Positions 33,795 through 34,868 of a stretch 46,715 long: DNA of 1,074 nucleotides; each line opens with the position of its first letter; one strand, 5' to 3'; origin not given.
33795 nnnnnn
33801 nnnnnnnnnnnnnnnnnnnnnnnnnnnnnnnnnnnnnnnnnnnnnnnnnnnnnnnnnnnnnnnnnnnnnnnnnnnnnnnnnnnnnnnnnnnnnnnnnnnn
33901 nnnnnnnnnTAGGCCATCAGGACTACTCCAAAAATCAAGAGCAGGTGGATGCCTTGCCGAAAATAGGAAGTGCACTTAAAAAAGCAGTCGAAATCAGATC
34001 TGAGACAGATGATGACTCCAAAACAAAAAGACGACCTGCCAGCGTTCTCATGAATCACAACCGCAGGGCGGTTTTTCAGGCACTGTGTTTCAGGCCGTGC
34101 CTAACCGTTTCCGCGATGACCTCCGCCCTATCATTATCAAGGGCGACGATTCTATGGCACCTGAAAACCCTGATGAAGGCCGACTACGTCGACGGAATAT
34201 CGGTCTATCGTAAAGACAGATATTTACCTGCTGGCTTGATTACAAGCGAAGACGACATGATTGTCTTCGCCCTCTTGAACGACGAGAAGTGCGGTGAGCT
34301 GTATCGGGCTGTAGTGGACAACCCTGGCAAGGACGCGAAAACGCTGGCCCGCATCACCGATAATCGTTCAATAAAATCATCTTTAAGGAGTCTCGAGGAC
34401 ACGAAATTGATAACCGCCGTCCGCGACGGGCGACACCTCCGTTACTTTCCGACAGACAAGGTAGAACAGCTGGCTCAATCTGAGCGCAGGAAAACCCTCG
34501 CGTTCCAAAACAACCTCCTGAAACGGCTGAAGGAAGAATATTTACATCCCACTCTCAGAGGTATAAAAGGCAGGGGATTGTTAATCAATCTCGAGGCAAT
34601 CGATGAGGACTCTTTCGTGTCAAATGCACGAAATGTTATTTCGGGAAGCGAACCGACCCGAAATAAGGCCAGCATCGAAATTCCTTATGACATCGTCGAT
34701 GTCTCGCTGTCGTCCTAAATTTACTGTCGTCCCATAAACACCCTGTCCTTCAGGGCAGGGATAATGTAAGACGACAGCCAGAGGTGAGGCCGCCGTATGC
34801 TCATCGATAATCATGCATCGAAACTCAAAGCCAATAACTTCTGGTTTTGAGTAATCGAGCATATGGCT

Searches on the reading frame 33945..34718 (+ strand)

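Call 82: search_protein_families(library=pfam, proteins=[window:33945-34718:+])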
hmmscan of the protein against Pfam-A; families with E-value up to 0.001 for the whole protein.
window:33945-34718:+ (257 aa): 2 families
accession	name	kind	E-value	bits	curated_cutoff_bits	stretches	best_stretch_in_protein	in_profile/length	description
PF12840.13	HTH_20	-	2.6e-05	24.5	27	1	36-80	2-46/51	Helix-turn-helix domain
PF01022.26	HTH_5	-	0.0002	21.6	22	1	39-83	3-46/47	Bacterial regulatory protein, arsR family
